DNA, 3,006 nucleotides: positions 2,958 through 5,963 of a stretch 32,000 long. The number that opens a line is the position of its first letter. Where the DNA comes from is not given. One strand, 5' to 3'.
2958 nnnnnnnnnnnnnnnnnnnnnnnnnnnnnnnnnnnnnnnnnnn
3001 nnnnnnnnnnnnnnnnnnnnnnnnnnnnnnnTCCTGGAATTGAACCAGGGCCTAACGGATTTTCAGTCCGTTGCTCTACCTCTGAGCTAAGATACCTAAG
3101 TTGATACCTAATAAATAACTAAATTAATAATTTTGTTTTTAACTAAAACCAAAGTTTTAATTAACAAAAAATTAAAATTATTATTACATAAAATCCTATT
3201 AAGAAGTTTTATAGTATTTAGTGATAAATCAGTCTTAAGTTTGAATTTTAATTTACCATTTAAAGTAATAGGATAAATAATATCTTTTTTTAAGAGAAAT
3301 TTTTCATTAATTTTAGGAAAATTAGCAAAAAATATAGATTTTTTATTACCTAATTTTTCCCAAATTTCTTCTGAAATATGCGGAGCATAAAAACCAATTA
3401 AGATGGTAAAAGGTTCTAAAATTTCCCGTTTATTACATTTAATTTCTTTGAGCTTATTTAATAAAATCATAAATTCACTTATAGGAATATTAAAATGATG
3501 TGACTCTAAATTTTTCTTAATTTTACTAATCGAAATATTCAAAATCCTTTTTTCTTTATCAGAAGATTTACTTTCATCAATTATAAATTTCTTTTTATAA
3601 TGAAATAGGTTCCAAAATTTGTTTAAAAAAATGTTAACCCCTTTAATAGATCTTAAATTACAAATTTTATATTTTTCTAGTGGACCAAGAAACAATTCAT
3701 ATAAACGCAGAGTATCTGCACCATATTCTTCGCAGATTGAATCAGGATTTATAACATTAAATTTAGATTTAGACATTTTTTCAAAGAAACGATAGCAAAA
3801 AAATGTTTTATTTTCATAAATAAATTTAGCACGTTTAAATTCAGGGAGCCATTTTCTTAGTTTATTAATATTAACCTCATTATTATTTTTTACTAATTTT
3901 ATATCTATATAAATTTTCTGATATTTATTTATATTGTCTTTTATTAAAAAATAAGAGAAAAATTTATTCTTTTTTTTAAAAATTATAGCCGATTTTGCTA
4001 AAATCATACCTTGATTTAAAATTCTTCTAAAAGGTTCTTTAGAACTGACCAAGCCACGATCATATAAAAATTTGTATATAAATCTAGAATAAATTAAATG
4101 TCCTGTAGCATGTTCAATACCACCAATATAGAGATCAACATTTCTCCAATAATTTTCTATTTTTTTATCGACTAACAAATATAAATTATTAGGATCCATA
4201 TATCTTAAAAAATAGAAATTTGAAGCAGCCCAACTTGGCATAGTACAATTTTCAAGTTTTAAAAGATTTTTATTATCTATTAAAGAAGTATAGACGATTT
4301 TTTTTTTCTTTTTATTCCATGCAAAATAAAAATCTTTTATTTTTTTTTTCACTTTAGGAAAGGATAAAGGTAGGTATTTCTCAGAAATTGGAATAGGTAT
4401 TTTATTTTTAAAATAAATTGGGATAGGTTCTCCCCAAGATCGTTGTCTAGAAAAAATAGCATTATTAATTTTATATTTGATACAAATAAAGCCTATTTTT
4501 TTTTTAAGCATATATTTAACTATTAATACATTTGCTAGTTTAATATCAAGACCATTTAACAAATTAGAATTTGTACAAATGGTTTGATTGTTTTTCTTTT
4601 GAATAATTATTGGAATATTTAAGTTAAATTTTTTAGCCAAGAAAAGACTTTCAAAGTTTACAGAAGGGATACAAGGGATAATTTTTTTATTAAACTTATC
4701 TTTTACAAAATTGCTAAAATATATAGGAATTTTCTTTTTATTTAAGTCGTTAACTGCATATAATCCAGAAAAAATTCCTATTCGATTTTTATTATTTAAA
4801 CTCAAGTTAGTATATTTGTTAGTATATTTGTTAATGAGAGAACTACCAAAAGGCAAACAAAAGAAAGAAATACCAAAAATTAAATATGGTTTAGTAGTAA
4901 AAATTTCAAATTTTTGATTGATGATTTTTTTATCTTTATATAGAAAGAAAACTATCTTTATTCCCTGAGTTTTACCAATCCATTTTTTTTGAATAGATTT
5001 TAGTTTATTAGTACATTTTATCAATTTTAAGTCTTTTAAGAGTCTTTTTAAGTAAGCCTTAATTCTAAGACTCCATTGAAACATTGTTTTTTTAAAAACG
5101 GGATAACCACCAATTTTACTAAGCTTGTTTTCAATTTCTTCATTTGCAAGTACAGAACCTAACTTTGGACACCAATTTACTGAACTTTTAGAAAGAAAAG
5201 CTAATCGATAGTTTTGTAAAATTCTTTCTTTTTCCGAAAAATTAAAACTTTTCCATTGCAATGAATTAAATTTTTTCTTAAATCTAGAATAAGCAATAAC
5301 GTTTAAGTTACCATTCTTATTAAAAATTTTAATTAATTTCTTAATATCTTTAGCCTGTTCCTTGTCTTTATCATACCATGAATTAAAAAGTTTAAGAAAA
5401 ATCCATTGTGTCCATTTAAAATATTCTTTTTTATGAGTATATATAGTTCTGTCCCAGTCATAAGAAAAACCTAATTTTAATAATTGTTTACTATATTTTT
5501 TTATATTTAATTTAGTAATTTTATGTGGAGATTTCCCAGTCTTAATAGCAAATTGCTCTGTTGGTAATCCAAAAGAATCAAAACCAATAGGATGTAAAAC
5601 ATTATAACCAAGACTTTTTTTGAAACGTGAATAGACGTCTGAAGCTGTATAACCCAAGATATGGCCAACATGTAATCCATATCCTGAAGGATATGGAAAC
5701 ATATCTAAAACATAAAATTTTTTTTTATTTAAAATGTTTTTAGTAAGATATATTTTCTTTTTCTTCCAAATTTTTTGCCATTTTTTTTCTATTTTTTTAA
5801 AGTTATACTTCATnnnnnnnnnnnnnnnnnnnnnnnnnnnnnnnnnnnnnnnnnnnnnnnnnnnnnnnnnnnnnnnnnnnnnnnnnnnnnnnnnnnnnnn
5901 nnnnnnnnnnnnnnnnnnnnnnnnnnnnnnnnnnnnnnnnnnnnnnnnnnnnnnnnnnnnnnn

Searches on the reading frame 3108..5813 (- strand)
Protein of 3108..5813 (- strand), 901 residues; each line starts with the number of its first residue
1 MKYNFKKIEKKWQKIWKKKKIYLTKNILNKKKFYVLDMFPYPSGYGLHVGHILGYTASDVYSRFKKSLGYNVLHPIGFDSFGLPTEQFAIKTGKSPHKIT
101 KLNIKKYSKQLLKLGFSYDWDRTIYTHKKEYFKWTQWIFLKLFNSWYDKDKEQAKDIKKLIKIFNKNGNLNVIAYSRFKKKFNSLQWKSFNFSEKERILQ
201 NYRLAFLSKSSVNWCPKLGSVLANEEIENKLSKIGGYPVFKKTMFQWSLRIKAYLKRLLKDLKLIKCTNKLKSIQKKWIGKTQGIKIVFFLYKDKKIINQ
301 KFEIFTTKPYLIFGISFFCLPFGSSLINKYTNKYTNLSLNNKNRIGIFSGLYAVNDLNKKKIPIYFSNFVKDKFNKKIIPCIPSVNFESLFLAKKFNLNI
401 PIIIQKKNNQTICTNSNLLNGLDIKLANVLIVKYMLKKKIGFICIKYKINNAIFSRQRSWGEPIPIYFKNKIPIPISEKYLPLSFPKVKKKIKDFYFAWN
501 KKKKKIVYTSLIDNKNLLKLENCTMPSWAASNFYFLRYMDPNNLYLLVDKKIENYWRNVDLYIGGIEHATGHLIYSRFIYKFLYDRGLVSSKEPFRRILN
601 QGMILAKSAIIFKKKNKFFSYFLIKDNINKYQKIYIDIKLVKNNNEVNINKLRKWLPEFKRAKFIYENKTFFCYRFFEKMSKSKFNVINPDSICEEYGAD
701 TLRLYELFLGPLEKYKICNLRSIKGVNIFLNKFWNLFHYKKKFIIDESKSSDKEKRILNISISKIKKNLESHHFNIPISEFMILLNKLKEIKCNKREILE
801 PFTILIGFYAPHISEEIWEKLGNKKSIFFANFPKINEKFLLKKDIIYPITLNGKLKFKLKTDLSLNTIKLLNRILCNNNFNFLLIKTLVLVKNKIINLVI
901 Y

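Call 37: find_homologous_proteins(query=window:3108-5813:-, max_evalue=1e-100)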
Query window:3108-5813:- (901 aa): 7943 proteins with E <= 1e-100 among 8000 candidates; the best 120 are listed.
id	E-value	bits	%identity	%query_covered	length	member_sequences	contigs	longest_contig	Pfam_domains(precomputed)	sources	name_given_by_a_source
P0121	0.0e+0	1996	100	100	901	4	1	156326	PF09334.18,PF08264.20,PF13603.13,PF00133.29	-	-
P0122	0.0e+0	1913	96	100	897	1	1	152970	PF09334.18,PF08264.20,PF13603.13,PF00133.29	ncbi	ncbi:class I tRNA ligase family protein [Candidatus Karelsulcia muelleri]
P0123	0.0e+0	1790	91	100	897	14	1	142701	PF09334.18,PF08264.20,PF13603.13,PF00133.29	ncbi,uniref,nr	ncbi:class I tRNA ligase family protein [Candidatus Karelsulcia muelleri]|uniref:class I tRNA ligase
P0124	0.0e+0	1766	89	100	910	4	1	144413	PF09334.18,PF08264.20,PF13603.13,PF00133.29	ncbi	ncbi:class I tRNA ligase family protein [Candidatus Karelsulcia muelleri]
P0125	0.0e+0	1765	89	100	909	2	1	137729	PF09334.18,PF08264.20,PF13603.13,PF00133.29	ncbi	ncbi:class I tRNA ligase family protein [Candidatus Karelsulcia muelleri]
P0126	0.0e+0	1717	86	100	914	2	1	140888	PF09334.18,PF08264.20,PF13603.13,PF00133.29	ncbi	ncbi:class I tRNA ligase family protein [Candidatus Karelsulcia muelleri]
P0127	0.0e+0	1643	83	100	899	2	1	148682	PF09334.18,PF08264.20,PF13603.13,PF00133.29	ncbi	ncbi:class I tRNA ligase family protein [Candidatus Karelsulcia muelleri]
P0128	0.0e+0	1605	82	100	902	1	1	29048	PF09334.18,PF08264.20,PF13603.13,PF00133.29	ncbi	ncbi:MAG: class I tRNA ligase family protein [Candidatus Karelsulcia muelleri]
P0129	0.0e+0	1574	80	100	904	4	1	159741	PF09334.18,PF08264.20,PF13603.13,PF00133.29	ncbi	ncbi:class I tRNA ligase family protein [Candidatus Karelsulcia muelleri]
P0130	0.0e+0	1552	79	100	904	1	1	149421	PF09334.18,PF08264.20,PF13603.13,PF00133.29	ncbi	ncbi:class I tRNA ligase family protein [Candidatus Karelsulcia muelleri]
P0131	0.0e+0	1535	78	100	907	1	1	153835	PF09334.18,PF08264.20,PF13603.13,PF00133.29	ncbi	ncbi:class I tRNA ligase family protein [Candidatus Karelsulcia muelleri]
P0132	0.0e+0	1514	76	100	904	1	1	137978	PF09334.18,PF08264.20,PF13603.13,PF00133.29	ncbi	ncbi:class I tRNA ligase family protein [Candidatus Karelsulcia muelleri]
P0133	1.9e-297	1007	55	100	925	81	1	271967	PF09334.18,PF08264.20,PF13603.13,PF00133.29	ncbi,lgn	ncbi:MAG: leucine--tRNA ligase [Candidatus Karelsulcia muelleri]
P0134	1.7e-278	945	54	96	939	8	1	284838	PF09334.18,PF08264.20,PF13603.13,PF00133.29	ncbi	-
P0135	1.0e-276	939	53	100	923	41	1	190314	PF09334.18,PF08264.20,PF13603.13,PF00133.29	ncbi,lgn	-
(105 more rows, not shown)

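Call 38: find_encoding_contigs(protein=P0121, flank=10000, max_places=1)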
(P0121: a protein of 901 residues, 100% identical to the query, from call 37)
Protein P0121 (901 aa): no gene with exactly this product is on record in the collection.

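Call 39: find_encoding_contigs(protein=P0122, flank=10000, max_places=1)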
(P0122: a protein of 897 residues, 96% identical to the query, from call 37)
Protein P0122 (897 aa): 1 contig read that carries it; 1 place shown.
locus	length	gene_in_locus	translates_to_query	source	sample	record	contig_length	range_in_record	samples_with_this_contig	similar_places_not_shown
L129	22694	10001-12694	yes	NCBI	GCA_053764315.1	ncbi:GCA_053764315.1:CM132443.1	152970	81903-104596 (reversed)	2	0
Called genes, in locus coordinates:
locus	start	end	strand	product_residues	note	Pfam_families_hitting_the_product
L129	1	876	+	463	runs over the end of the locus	PF00890:FAD_binding_2, PF01134:GIDA (weak), PF01266:DAO (faint), PF07992:Pyr_redox_2, PF12831:FAD_oxidored, PF13738:Pyr_redox_3, PF00070:Pyr_redox, PF02852:Pyr_redox_dim, +3 more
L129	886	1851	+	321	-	PF01018:GTP1_OBG, PF01926:MMR_HSR1, PF02421:FeoB_N (weak)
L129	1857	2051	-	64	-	PF01165:Ribosomal_S21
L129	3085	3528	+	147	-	PF00825:Ribonuclease_P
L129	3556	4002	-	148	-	PF00588:SpoU_methylase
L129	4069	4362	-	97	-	PF22435:MRM3-like_sub_bind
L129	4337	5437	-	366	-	PF00180:Iso_dh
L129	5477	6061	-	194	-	PF00694:Aconitase_C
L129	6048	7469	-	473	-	PF00330:Aconitase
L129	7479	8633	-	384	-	PF00682:HMGL-like, PF22617:HCS_D2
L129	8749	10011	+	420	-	PF00579:tRNA-synt_1b, PF22421:SYY_C-terminal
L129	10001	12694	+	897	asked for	PF00133:tRNA-synt_1, PF09334:tRNA-synt_1g, PF13603:tRNA-synt_1_2, PF08264:Anticodon_1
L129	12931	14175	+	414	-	PF02403:Seryl_tRNA_N, PF00587:tRNA-synt_2b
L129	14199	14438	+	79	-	PF00830:Ribosomal_L28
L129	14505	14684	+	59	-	PF00471:Ribosomal_L33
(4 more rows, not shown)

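Call 72: search_solved_structures(query=window:3108-5813:-, max_evalue=1e-20, show_alignments=1)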
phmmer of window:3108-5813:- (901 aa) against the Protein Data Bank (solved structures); distinct sequences matched with E-value up to 1e-20: 19.
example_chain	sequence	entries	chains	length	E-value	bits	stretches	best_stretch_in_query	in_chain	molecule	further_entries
3ziu_A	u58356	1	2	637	5.4e-118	398.6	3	3-145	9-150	LEUCYL-TRNA SYNTHETASE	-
1h3n_A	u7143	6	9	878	2.7e-115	389.7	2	204-859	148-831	LEUCYL-TRNA SYNTHETASE | AMINOACYL-TRNA SYNTHETASE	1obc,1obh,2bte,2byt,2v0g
2v0c_A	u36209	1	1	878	1.2e-114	387.6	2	204-856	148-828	AMINOACYL-TRNA SYNTHETASE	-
9tjv_A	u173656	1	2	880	1.9e-102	347.2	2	204-608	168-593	Leucine--tRNA ligase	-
9tjw_A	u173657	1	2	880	2.3e-102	346.9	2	204-608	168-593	Leucine--tRNA ligase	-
9twt_A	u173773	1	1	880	2.8e-102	346.6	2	204-608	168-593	Leucine--tRNA ligase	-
9twv_A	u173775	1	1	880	2.9e-102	346.6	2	204-608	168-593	Leucine--tRNA ligase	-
9twr_A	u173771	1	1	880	3.8e-102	346.2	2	204-608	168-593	Leucine--tRNA ligase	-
3zgz_A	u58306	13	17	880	3.9e-102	346.2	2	204-608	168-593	LEUCINE--TRNA LIGASE | LEUCYL-TRNA SYNTHETASE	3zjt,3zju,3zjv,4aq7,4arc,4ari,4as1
5omw_A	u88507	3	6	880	3.9e-102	346.2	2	204-608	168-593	Leucine--tRNA ligase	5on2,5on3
9tws_A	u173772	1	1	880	2.6e-101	343.5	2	204-608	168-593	Leucine--tRNA ligase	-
9twu_A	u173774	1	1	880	8.8e-101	341.7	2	204-608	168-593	Leucine--tRNA ligase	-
7nua_A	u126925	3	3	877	6e-99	335.6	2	206-608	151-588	Leucine--tRNA ligase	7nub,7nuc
7nty_A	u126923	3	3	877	4.1e-98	332.9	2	206-608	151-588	Leucine--tRNA ligase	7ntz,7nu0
6q89_A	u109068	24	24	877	1.5e-97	331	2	206-608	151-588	Leucine--tRNA ligase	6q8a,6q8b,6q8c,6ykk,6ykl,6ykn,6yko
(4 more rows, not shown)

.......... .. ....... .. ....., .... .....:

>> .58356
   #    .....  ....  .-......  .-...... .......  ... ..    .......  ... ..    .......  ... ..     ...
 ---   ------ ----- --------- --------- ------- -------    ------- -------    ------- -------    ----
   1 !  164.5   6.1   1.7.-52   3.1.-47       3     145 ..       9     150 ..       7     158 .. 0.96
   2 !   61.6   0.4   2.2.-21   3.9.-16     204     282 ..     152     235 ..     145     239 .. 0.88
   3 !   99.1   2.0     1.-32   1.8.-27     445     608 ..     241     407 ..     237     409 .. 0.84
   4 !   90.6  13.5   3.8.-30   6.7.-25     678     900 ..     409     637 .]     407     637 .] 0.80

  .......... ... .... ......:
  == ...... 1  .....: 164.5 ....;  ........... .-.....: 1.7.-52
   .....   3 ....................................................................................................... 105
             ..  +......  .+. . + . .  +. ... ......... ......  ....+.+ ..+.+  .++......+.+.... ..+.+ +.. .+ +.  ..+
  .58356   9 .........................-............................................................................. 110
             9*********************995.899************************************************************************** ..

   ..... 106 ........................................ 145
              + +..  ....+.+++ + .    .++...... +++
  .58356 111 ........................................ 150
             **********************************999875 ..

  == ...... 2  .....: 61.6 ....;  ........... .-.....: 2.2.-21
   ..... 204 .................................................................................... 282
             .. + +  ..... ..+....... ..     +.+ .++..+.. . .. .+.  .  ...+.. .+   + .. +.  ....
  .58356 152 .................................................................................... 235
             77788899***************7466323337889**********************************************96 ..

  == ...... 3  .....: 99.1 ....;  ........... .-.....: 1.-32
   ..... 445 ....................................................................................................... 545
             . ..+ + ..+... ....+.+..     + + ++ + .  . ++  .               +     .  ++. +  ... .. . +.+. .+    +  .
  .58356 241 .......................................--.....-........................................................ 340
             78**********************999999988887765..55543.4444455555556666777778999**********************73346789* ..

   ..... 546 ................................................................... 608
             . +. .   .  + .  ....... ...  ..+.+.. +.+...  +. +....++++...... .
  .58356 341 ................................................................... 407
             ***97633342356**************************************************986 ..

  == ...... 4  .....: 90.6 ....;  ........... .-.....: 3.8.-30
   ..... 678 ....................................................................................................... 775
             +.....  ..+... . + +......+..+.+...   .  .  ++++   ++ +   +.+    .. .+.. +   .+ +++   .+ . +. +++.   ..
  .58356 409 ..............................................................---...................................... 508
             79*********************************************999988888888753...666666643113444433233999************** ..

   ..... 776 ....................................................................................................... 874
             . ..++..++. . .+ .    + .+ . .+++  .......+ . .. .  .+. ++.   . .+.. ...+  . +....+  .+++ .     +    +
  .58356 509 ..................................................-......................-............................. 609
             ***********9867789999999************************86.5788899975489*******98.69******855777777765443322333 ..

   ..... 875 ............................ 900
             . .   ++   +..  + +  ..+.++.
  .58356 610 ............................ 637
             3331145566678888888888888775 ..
